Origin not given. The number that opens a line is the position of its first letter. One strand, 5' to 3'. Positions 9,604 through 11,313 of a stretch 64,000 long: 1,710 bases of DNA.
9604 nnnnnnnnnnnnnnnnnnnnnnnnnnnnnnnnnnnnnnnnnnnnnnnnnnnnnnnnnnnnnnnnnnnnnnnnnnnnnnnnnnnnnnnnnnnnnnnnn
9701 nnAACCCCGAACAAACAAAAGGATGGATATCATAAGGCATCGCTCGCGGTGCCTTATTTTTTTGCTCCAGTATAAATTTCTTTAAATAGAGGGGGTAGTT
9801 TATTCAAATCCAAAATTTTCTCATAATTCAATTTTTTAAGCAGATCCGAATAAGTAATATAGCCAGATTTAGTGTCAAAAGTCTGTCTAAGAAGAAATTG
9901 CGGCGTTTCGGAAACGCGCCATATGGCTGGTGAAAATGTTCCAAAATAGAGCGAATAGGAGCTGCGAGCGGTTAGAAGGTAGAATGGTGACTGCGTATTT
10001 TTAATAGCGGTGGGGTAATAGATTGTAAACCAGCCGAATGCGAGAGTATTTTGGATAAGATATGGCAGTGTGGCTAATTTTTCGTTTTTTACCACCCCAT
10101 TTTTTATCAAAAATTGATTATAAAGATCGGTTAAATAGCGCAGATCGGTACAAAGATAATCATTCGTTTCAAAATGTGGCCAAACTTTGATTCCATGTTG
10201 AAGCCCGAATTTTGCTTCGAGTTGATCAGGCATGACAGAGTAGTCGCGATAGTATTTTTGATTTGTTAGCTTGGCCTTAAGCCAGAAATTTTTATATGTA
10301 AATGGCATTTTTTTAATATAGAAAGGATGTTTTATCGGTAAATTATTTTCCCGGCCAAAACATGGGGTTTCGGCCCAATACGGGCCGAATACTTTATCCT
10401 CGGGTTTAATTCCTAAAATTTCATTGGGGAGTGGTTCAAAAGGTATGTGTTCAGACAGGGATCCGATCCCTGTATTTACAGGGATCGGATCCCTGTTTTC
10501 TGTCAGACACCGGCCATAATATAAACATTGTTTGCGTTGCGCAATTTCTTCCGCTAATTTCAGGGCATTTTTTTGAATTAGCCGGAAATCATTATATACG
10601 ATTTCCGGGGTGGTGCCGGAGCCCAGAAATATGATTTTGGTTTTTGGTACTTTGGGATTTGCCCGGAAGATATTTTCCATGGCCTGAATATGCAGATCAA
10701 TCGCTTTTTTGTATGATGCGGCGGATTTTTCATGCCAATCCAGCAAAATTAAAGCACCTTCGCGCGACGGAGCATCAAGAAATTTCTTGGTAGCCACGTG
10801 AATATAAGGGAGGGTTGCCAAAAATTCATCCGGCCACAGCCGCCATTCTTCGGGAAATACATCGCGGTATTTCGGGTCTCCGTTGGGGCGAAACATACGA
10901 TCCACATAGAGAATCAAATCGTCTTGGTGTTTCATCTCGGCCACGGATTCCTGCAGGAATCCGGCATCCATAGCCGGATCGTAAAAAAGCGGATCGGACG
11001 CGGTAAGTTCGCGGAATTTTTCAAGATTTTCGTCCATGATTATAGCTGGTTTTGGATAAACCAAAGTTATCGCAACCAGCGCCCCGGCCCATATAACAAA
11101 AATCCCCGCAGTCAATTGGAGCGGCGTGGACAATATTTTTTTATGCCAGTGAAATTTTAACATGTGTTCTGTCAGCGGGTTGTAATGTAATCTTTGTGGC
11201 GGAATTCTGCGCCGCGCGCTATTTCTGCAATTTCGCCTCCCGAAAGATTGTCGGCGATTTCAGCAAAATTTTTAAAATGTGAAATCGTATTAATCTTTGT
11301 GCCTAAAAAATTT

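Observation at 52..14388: AT-rich cell-envelope polymer locus with three PaaK/CapK-like adenylate-forming paralogs, a ThDP enzyme and a TagF-GT2 fusion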

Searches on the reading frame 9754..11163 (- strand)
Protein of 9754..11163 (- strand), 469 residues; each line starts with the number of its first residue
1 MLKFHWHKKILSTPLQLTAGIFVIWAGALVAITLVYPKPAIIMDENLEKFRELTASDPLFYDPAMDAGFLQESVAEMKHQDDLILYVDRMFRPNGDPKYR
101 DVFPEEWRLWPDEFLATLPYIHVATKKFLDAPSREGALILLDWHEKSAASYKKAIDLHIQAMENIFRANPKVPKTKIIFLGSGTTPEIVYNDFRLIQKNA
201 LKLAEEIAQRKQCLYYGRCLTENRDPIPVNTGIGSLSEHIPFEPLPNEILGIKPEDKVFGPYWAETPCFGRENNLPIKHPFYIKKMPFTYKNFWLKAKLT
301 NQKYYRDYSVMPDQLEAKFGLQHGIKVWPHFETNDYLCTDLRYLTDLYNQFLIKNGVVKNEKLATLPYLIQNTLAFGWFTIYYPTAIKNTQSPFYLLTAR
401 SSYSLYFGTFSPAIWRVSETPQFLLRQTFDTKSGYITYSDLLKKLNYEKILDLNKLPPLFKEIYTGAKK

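Call 4: search_protein_families(library=pfam, proteins=[window:9754-11163:-], max_evalue=0.01)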
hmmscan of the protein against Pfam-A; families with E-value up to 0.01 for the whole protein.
window:9754-11163:- (469 aa): 0 families

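Call 5: search_protein_families(library=ncbifam, proteins=[window:9754-11163:-], max_evalue=0.01)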
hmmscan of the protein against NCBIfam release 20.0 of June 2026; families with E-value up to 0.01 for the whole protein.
window:9754-11163:- (469 aa): 0 families

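Call 20: find_homologous_proteins(query=window:9754-11163:-)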
Query window:9754-11163:- (469 aa): 28 proteins with E <= 0.001 among 7991 candidates.
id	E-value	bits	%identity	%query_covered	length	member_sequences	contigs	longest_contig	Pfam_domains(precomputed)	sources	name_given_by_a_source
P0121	0.0e+0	1070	100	98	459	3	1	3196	-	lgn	-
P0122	2.9e-217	741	68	98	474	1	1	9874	-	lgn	-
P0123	6.1e-180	617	62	94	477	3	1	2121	-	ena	-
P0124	1.9e-177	609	63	91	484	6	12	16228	-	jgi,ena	-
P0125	3.1e-138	480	54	87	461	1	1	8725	-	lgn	-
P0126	1.4e-137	478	55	90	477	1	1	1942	-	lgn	-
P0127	5.8e-133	463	49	93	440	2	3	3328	-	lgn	-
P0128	1.6e-130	454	49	96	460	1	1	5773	-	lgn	-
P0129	1.2e-116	409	50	89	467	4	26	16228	-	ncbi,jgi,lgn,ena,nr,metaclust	ncbi:hypothetical protein A3E97_03585 [Candidatus Uhrbacteria bacterium RIFCSPHIGHO2_12_FULL_47_12]|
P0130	1.3e-114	402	47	96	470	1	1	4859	-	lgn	-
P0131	1.7e-114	402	47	94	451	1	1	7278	-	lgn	-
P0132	2.4e-114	401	49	89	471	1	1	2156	-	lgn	-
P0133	3.6e-113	397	45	94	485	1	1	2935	-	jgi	jgi:hypothetical protein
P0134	4.8e-113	397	47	89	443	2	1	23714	-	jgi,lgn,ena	-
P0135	1.8e-112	395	50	87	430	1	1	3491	-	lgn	-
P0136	1.6e-111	392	45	94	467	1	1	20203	-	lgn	-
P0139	6.1e-106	373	43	93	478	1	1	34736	-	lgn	-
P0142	1.4e-99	353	44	90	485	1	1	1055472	-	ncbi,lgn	-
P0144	5.8e-87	311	41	90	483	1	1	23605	-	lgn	-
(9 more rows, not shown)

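Call 21: find_encoding_contigs(protein=P0142, flank=10000, max_places=1)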
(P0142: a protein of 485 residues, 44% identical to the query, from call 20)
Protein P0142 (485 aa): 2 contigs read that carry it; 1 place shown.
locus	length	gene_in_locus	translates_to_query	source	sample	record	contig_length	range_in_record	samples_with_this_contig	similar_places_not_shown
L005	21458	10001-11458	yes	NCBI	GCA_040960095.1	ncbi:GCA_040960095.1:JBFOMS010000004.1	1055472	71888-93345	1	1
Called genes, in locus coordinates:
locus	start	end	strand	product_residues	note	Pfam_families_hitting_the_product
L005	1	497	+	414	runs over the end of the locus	-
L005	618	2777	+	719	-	-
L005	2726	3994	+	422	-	-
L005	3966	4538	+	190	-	PF04203:Sortase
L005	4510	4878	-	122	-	PF00072:Response_reg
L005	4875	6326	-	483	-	PF17159:MASE3, PF00512:HisKA, PF02518:HATPase_c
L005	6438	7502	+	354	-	PF13493:DUF4118, PF00512:HisKA, PF02518:HATPase_c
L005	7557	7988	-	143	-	-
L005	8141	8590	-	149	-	-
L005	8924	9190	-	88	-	PF18926:DUF5676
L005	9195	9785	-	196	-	PF18916:Lycopene_cyc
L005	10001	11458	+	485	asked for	-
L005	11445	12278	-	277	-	-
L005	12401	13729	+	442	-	-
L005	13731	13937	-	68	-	-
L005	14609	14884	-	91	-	-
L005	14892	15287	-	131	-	-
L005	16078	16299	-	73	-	PF13560:HTH_31, PF12844:HTH_19, PF01381:HTH_3, PF13443:HTH_26 (weak)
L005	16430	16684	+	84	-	-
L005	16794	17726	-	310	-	PF06439:3keto-disac_hyd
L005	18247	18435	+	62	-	-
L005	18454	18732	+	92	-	-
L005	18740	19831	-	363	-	PF03979:Sigma70_r1_1, PF00140:Sigma70_r1_2, PF04542:Sigma70_r2, PF04539:Sigma70_r3, PF04545:Sigma70_r4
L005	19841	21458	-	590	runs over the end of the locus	PF01807:Zn_ribbon_DnaG, PF08275:DNAG_N, PF01751:Toprim, PF13155:Toprim_2, PF13662:Toprim_4, PF10410:DnaB_bind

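Call 22: find_encoding_contigs(protein=P0139, flank=10000, max_places=1)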
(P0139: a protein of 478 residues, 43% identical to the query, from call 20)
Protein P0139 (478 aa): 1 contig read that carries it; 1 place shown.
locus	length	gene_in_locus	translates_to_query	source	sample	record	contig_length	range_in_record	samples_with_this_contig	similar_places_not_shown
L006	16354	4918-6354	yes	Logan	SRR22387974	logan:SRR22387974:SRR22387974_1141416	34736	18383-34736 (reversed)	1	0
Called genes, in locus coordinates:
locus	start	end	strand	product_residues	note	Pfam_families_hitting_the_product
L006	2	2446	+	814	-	?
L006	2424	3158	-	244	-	PF03808:Glyco_tran_WecG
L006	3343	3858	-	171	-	-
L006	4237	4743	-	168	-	-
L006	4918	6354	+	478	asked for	-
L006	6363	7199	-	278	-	-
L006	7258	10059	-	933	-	PF22778:VCPO_2nd (weak), PF01839:FG-GAP (faint), PF13517:FG-GAP_3, PF07593:UnbV_ASPIC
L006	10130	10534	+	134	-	-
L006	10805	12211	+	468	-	-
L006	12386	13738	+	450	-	-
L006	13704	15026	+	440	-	-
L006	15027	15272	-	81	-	-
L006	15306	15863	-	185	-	-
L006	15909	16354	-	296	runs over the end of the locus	PF02463:SMC_N (faint), PF00005:ABC_tran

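Call 23: find_encoding_contigs(protein=P0129, flank=10000, max_places=2)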
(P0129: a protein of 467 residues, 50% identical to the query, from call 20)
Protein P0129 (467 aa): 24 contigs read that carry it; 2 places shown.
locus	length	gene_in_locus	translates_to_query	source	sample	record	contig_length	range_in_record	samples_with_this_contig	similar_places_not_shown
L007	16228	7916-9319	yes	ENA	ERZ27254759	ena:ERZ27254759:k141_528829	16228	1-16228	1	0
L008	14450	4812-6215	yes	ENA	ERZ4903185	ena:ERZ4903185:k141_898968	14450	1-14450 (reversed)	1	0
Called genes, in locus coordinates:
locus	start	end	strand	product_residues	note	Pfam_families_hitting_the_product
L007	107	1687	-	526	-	PF02776:TPP_enzyme_N, PF00205:TPP_enzyme_M, PF02775:TPP_enzyme_C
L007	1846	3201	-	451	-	-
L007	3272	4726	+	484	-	-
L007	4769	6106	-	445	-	PF00884:Sulfatase, PF01663:Phosphodiest (weak), PF16347:SGSH_C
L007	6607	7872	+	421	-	PF00501:AMP-binding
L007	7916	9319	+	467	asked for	-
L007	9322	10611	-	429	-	-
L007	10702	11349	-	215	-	-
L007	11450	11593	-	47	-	-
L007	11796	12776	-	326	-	PF01909:NTP_transf_2, PF18765:Polbeta, PF01934:HepT-like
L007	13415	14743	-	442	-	PF00884:Sulfatase, PF01663:Phosphodiest, PF16347:SGSH_C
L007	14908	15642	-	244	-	PF00483:NTP_transferase, PF12804:NTP_transf_3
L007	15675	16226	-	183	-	?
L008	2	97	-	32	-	?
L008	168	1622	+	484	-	-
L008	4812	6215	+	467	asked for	-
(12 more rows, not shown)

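Call 38: search_protein_representatives(alignment_id=A1)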
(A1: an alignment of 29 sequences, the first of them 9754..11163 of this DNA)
Query: 29 sequences, 470 profile positions. Proteins with E-value up to 0.001 (for the whole library): 428; up to 1e-10: 325; up to 1e-30: 147. The best 150 are listed.
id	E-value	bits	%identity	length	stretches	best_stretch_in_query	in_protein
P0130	9.4e-199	677.3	-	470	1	6-468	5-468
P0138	1.7e-186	636.9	-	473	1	1-468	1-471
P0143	2.7e-185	633.0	-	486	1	1-467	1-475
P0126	9.6e-183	624.6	-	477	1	7-462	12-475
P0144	2.6e-180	616.6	-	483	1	6-467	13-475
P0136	1.2e-164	564.9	-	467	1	3-466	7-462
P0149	1.1e-159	548.5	-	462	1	14-465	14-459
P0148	7.7e-141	486.4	-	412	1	61-467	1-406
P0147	9.2e-123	426.8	-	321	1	141-466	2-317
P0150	7.4e-114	397.4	-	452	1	15-454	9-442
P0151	5.2e-99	348.5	-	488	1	12-454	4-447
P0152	1.8e-95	336.8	-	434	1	35-461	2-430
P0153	3.7e-91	322.6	-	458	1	11-457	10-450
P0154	2.1e-90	320.1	-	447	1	12-455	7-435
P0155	2.7e-87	309.9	-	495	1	12-454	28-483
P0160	3.3e-69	250.2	-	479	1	11-452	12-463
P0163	2.7e-64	234.0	-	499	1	6-452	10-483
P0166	3.1e-61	223.9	-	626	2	32-343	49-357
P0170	7.9e-58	212.7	-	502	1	1-466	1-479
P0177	6.0e-56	206.5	-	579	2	37-352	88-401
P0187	1.4e-50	188.8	-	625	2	38-349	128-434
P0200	4.7e-46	173.9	-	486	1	7-426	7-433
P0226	2.0e-39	152.0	-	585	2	37-267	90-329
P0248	2.2e-36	142.0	-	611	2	85-344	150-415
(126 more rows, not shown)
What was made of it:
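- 9754..11163 (-): X469: membrane-anchored, probably extracytoplasmic member of the new X family (DPLFYDP type, four conserved Cys). 428 cluster representatives in a profile search (call 38).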

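Call 39: predict_structure(alignment_id=A1)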
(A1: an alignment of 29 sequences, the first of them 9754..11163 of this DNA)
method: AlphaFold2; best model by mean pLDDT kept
length: 469 residues; sequences in the alignment: 29
mean_pLDDT: 88.6   pTM: 0.85
mean pLDDT of the five models: 88.6, 88.2, 87.0, 86.6, 86.2
residues with pLDDT >= 90: 308; 70-90: 126; 50-70: 25; < 50: 10
segments of 3 or more residues with pLDDT < 50: 1-3, 7-9
pLDDT, mean of each block of 10 residues (from residue 1): 45 71 89 69 94 94 95 97 94 91 94 98 98 97 98 98 96 90 93 98 97 92 60 69 95 93 90 88 91 92 91 88 90 81 94 89 94 90 89 89 94 93 87 85 94 82 69
secondary structure, 60 per line:
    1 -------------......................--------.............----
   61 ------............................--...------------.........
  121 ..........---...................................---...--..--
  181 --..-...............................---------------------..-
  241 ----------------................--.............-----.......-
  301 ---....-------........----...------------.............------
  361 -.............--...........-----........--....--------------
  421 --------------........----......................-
elements in order: H14-35 H44-56 H67-94 H112-130 H134-168 H186-216 E257-272 E275-287 E293-299 E304-307 H315-322 E327-329 H342-354 H362-374 H377-387 H393-400 H403-406 E435-437 H438-442 H447-468

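Call 42: fold_search(model_id=the predicted structure, library=pdb)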
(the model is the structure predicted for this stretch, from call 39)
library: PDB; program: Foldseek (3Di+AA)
matches with E <= 10: 110; with E <= 0.001: 0
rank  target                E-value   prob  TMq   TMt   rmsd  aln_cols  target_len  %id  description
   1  3ogh_A                1.0e+00  0.20  0.12  0.31  19.8       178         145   10  Crystal structure of yciE protein from E. coli CFT073, a member of ferritine-like superfamily of diiron-containing fou (released 2010-09-15)
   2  8oyy_A                1.4e+00  0.25  0.16  0.25   8.3       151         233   14  De novo designed soluble GPCR-like fold GLF_32 (released 2023-10-18)
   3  8oyy_B                1.6e+00  0.14  0.15  0.25   9.0       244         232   11  De novo designed soluble GPCR-like fold GLF_32 (released 2023-10-18)
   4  8qae_A                1.9e+00  0.20  0.16  0.29   9.2       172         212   11  X-ray crystal structure of a de novo designed single-chain antiparallel 6-helix alpha-helical barrel, sc-apCC-6-SLLA (released 2024-07-03)
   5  7y9n_A                2.1e+00  0.16  0.18  0.31   8.2       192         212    8  an engineered 5-helix bundle derived from SARS-CoV-2 S2 in complex with HR2P (released 2022-08-17)
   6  6t8d                  2.1e+00  0.03  0.13  0.16  28.2       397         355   11  The cytotoxin MakB from Vibrio cholerae (released 2020-11-18)
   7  8ii8                  2.2e+00  0.14  0.14  0.26  23.4       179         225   13  X-ray crystal structure of pink-colored protein from Pleurotus salmoneostramineus in complex with natural chromophore (released 2024-08-14)
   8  8to0_Ai               2.2e+00  0.06  0.10  0.15  31.9       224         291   15  48-nm repeating structure of doublets from mouse sperm flagella (released 2023-11-01)
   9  8to0_Aa               2.3e+00  0.04  0.09  0.13  33.5       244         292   14  48-nm repeating structure of doublets from mouse sperm flagella (released 2023-11-01)
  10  3ma9_A                2.6e+00  0.12  0.15  0.28  10.3       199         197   10  Crystal structure of gp41 derived protein complexed with fab 8066 (released 2010-12-01)
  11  8qad                  2.6e+00  0.04  0.08  0.17  18.6       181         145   13  X-ray crystal structure of a de novo designed single-chain antiparallel 6-helix coiled-coil alpha-helical barrel, sc-apC (released 2024-07-03)
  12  6z0c_B                2.7e+00  0.10  0.15  0.28  10.9       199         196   12  Structure of in silico modelled artificial Maquette-3 protein (released 2021-03-17)
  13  2lqg_MODEL_1_A        2.9e+00  0.20  0.15  0.42  10.0       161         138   11  Solution Structure of the R4 domain of talin (released 2013-02-13)
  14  6z0c_A                2.9e+00  0.10  0.15  0.28  11.1       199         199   12  Structure of in silico modelled artificial Maquette-3 protein (released 2021-03-17)
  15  4cem_A                2.9e+00  0.08  0.13  0.19  18.9       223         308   10  Crystal structure of the first MIF4G domain of human nonsense mediated decay factor UPF2 (released 2013-12-11)
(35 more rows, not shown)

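Call 52: find_related_loci(query=A1, collection=genome_contigs, flank=10000)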
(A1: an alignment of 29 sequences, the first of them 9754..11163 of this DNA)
Query A1 (469 aa) in genome_contigs; peptide patterns used: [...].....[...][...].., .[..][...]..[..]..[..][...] (x = any residue, [..] = any of these).
65 stretches matched a pattern; 2 encode a relative of the query (tblastn E <= 1e-3); 2 distinct loci.
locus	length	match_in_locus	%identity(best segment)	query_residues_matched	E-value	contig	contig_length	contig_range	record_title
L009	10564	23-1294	49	42-467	7e-127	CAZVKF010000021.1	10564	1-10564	MAG TPA_asm: uncultured Candidatus Saccharibacteria bacterium isolate binchicken_co38_1281 genome assembly, contig: NODE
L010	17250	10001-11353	42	11-464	4e-97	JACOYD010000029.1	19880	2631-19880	MAG: Candidatus Microgenomates bacterium isolate NC_groundwater_170_Ag_S-0.1um_42_15 S4_GD2017_2_S1_scaffold_4120, whole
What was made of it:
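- Tried and rejected: Genome-collection scan for X relatives gave only two loci (call 52).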

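Call 53: find_related_loci(query=A1, collection=metagenome_contigs, flank=10000)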
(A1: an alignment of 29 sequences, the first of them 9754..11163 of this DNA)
Query A1 (469 aa) in metagenome_contigs; peptide patterns used: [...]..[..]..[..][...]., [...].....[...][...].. (x = any residue, [..] = any of these).
191 stretches matched a pattern; 15 encode a relative of the query (tblastn E <= 1e-3); 15 distinct loci.
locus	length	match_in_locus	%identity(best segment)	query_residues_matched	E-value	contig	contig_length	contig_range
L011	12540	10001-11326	63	17-444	0e+0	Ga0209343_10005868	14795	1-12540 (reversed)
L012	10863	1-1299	63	26-444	1e-176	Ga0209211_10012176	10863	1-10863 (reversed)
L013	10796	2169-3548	47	9-458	1e-121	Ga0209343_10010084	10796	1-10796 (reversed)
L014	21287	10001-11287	47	44-464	2e-117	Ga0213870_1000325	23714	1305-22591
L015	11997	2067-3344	46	42-457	2e-114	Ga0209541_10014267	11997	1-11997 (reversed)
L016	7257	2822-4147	44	15-459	6e-109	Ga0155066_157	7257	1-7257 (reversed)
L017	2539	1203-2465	44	42-457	2e-107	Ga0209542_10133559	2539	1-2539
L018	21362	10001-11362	42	9-464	8e-101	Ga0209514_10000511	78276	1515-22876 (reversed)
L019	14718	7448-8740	39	21-457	4e-96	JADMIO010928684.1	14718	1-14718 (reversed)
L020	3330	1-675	48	240-469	1e-58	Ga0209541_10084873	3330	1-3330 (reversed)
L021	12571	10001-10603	44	241-444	6e-45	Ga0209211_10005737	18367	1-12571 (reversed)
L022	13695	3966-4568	45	241-444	8e-45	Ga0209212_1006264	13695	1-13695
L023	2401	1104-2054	30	46-365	3e-26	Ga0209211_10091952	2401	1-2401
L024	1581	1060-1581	31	46-211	2e-15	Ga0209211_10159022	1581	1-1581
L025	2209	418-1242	22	45-343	2e-8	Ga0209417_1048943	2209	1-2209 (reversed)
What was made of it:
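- Tried and rejected: The metagenome scan gave 15 (call 53).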

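Call 69: search_protein_families(library=pfam, proteins=[L014:12171-13703:+, L014:13729-15642:+, L014:20120-20623:-, L007:4769-6106:-, L018:13736-14737:+], max_evalue=0.01)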
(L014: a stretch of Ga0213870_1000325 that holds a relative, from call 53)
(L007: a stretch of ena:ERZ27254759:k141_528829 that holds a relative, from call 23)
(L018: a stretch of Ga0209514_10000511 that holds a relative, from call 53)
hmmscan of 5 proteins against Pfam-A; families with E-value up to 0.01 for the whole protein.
L014:12171-13703:+ (510 aa): 1 family
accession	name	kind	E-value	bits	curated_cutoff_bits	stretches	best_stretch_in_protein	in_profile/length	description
PF00474.23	SSF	-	4.5e-20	72.3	22.8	1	61-454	1-406/406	Sodium:solute symporter family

L014:13729-15642:+ (637 aa): 3 families
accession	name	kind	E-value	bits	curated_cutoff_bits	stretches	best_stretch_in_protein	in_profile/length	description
PF13517.12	FG-GAP_3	-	2.9e-31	108.3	26.9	6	63-120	1-60/61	FG-GAP-like repeat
PF07593.17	UnbV_ASPIC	-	3.5e-14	52.9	23.4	1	564-629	1-65/68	ASPIC and UnbV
PF01839.29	FG-GAP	-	4e-11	43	22.1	1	58-76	4-22/37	FG-GAP repeat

L014:20120-20623:- (167 aa): 0 families

L007:4769-6106:- (445 aa): 3 families
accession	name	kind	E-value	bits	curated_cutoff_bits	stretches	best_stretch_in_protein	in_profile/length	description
PF00884.28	Sulfatase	-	1.6e-49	169.3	25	1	7-320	2-300/301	Sulfatase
PF01663.27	Phosphodiest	-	9.5e-15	55.5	23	2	8-75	1-65/342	Type I phosphodiesterase / nucleotide pyrophosphatase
PF16347.10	SGSH_C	-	2e-12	48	29.3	1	271-406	2-133/154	N-sulphoglucosamine sulphohydrolase, C-terminal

L018:13736-14737:+ (333 aa): 0 families

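Call 70: search_protein_families(library=pfam, alignment_id=A1, max_evalue=1)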
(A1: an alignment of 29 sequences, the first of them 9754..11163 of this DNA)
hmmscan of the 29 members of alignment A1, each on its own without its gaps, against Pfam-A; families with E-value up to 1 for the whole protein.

A. member 1, window:9754-11163:- (469 aa): 0 families

B. families by the number of members that match (of 29 scanned): 20 families
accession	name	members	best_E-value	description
PF13414.12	TPR_11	2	0.016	TPR repeat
PF19443.4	DAHL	1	0.036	DAHL domain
PF14673.11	DUF4459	1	0.038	Domain of unknown function (DUF4459)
PF25605.1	Phage_80a_gp11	1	0.046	Phage 80a gp11 protein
PF24158.1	DUF7409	1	0.063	Domain of unknown function (DUF7409)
PF16353.11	LacZ_4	1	0.065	Beta-galactosidase, domain 4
PF11337.13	DUF3139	1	0.066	Protein of unknown function (DUF3139)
PF02706.20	Wzz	1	0.069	Chain length determinant protein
PF13179.11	DUF4006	1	0.11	Family of unknown function (DUF4006)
PF21844.1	DUF6903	1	0.11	Family of unknown function (DUF6903)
PF09412.15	XendoU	1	0.11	Endoribonuclease XendoU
PF15463.11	ECM11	1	0.13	Extracellular mutant protein 11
PF00982.27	Glyco_transf_20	1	0.14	Glycosyltransferase family 20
PF13800.11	Sigma_reg_N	1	0.15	Sigma factor regulator N-terminal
PF18386.7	ROQ_II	1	0.17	Roquin II domain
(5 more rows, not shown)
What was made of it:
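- Tried and rejected: Family searches for X. Pfam on all 29 aligned members gave nothing (call 70).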

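Call 75: search_protein_families(library=pfam, proteins=[L011:5196-6551:+, L009:6609-8153:+, L011:922-1809:-], max_evalue=0.01)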
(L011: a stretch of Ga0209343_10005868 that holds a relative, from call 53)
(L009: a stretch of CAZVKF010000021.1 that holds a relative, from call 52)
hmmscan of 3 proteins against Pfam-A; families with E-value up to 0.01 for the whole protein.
L011:5196-6551:+ (451 aa): 3 families
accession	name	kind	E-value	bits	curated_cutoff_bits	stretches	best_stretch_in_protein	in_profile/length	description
PF13343.11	SBP_bac_6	-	1.1e-08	35.3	24.6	1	224-418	19-225/245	Bacterial extracellular solute-binding protein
PF01547.30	SBP_bac_1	-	2.6e-08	34.7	26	1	171-397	12-303/307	Bacterial extracellular solute-binding protein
PF13531.11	SBP_bac_11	-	0.0069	16.6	25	0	324-407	140-225/227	Bacterial extracellular solute-binding protein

L009:6609-8153:+ (514 aa): 1 family
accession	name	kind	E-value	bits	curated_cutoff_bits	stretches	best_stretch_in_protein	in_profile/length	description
PF13473.12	Cupredoxin_1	-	0.0099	16.3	27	0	74-163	4-84/104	Cupredoxin-like domain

L011:922-1809:- (295 aa): 3 families
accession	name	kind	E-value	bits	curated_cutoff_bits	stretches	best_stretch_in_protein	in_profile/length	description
PF00009.33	GTP_EFTU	-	7.8e-35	120.6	26.5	1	2-185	4-176/188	Elongation factor Tu GTP binding domain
PF01926.29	MMR_HSR1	-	2.7e-08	34.4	21.9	1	61-140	29-113/113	50S ribosome-binding GTPase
PF09439.16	SRPRB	-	0.00081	19.3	25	0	76-143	44-109/178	Signal recognition particle receptor beta subunit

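Call 77: find_encoding_contigs(protein=P0144, flank=10000, max_places=1)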
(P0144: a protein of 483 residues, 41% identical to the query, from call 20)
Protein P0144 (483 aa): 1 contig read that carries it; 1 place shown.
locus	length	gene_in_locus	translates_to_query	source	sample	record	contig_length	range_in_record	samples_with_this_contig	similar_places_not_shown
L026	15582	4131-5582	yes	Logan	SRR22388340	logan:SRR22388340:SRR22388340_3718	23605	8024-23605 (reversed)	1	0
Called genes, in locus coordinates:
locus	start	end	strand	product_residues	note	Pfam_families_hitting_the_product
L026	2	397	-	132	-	?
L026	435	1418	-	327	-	PF02739:5_3_exonuc_N, PF01367:5_3_exonuc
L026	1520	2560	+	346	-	PF08100:Dimerisation, PF25213:HVO_A0261_N (faint), PF00891:Methyltransf_2, PF08242:Methyltransf_12 (weak), PF13847:Methyltransf_31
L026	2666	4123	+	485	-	PF00884:Sulfatase, PF01663:Phosphodiest (faint), PF16347:SGSH_C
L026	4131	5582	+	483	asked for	-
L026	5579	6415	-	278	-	-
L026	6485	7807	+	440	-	-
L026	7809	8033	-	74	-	-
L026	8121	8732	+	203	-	-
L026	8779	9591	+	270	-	PF14221:DUF4330 (faint)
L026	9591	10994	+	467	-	PF04932:Wzy_C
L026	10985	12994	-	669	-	PF00884:Sulfatase, PF01663:Phosphodiest, PF16347:SGSH_C, PF01507:PAPS_reduct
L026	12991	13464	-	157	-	PF02397:Bac_transf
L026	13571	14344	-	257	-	PF03808:Glyco_tran_WecG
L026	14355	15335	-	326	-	PF03214:RGP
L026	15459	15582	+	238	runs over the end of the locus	-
